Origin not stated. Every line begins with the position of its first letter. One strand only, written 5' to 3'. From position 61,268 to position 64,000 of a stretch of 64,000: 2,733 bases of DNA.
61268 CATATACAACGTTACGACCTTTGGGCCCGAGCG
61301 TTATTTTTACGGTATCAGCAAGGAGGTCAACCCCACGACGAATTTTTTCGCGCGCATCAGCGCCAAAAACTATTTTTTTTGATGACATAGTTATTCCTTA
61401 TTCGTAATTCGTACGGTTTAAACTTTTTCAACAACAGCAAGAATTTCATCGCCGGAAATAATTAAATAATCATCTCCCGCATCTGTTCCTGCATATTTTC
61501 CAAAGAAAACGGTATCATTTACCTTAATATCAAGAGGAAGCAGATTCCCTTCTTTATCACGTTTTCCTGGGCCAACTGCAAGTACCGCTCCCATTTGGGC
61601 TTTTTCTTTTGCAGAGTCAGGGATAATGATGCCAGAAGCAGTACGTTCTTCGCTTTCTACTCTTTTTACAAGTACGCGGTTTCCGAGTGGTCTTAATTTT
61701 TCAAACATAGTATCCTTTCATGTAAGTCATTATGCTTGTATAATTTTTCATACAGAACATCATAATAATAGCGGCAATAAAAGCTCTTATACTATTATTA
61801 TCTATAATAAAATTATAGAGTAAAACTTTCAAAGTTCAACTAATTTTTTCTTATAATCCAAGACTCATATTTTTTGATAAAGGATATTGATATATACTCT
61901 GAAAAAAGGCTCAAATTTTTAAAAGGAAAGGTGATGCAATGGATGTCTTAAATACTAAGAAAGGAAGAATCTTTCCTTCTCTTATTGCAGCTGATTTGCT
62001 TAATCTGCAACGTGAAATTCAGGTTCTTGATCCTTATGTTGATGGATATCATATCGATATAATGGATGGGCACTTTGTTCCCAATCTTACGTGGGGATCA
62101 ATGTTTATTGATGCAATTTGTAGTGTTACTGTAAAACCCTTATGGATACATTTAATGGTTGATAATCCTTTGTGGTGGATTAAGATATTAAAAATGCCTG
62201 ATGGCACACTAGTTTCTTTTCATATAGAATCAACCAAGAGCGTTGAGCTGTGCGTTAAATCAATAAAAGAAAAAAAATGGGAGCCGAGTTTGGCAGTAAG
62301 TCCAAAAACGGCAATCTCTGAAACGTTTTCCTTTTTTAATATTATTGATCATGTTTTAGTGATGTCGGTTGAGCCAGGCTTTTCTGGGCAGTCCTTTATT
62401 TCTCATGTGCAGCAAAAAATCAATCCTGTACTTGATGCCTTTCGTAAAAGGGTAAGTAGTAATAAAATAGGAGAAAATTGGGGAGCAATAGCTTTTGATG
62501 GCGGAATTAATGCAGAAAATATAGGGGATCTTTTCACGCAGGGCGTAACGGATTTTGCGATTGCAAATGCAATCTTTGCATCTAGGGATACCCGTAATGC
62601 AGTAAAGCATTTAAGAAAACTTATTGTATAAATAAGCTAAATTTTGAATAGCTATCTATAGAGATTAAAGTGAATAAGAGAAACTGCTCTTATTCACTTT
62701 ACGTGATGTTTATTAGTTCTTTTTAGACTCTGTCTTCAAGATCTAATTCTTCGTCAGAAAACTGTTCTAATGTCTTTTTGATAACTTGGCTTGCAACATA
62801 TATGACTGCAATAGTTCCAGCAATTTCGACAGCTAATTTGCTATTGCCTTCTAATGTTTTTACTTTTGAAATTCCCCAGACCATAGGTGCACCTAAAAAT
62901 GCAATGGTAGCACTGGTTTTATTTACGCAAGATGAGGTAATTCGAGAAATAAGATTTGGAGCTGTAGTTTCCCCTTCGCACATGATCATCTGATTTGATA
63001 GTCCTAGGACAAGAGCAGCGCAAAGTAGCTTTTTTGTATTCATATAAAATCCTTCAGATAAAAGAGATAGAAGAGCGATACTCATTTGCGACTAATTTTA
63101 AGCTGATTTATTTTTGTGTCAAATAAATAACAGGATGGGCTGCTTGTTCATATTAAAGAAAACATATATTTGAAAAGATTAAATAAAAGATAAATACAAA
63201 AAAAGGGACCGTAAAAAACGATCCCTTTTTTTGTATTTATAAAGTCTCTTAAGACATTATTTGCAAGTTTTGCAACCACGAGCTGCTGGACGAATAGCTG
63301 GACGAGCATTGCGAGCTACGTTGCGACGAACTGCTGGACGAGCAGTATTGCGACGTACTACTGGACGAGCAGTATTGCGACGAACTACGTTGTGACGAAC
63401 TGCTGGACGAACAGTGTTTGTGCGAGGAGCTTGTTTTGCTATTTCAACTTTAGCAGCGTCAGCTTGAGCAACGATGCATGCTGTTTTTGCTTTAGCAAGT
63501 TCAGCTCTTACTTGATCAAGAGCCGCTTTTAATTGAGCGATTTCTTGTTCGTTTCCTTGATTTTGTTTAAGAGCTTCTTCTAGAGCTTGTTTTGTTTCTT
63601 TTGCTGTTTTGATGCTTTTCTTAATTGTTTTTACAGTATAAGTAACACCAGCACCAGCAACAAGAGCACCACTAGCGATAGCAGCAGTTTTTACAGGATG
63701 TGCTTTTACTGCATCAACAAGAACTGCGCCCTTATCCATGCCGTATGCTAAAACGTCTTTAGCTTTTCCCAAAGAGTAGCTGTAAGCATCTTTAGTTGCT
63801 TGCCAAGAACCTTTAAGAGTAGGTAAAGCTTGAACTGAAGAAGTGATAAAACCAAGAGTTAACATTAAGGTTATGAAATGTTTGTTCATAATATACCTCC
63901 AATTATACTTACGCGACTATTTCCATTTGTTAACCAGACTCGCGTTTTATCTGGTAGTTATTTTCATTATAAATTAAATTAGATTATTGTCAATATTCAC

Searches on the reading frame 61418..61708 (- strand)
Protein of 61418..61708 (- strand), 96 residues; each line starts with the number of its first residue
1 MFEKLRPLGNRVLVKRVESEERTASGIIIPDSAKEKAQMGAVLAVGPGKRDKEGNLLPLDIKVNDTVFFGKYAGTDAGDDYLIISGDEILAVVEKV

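Call 73: list_cluster_members(proteins=[window:61418-61708:-, window:27482-28981:+, window:35586-36890:+, window:11025-13022:-, window:47574-48908:-, window:61939-62631:+, window:8935-11028:-, window:20925-23117:-, window:13006-14004:+, window:54538-55377:+])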
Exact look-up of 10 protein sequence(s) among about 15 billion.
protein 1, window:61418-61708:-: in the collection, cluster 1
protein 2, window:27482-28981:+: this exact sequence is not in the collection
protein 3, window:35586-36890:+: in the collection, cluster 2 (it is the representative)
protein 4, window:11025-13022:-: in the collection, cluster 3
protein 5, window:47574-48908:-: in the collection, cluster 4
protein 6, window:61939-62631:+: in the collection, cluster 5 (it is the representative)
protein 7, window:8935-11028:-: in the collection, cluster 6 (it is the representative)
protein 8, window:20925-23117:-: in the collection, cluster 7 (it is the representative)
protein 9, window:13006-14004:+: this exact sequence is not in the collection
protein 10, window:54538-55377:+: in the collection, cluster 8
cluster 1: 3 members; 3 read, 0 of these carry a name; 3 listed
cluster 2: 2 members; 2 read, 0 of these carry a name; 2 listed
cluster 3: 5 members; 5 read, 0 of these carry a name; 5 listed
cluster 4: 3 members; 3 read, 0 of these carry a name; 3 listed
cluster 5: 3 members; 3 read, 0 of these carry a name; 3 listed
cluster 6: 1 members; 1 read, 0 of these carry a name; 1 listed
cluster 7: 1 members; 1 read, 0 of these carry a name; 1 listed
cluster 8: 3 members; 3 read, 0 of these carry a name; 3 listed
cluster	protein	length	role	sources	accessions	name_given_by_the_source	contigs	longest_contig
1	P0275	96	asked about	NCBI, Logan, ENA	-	-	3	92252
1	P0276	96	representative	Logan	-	-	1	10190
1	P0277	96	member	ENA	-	-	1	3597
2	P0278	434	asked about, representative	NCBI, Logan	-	-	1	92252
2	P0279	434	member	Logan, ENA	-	-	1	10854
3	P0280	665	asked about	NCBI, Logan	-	-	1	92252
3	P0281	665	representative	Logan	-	-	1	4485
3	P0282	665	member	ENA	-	-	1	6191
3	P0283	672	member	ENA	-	-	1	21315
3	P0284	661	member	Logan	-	-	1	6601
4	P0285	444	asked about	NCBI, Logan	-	-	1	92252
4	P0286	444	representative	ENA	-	-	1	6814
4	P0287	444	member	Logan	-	-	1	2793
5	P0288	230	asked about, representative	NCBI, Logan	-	-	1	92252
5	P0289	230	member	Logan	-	-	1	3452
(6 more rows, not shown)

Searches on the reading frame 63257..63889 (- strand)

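Call 3: search_protein_families(library=pfam, proteins=[window:63257-63889:-], max_evalue=0.01)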
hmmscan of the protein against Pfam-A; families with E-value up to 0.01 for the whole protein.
window:63257-63889:- (210 aa): 3 families
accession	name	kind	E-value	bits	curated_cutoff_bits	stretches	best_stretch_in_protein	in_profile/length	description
PF02321.23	OEP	-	0.0063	16.8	22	0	85-143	122-180/187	Outer membrane efflux protein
PF22944.1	DGKD_4H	-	0.007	17.1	27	1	90-135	73-117/120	Diacylglycerol kinase delta, helical domain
PF13851.11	GAS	-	0.0072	16.2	32.3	1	87-153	57-123/200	Growth-arrest specific micro-tubule binding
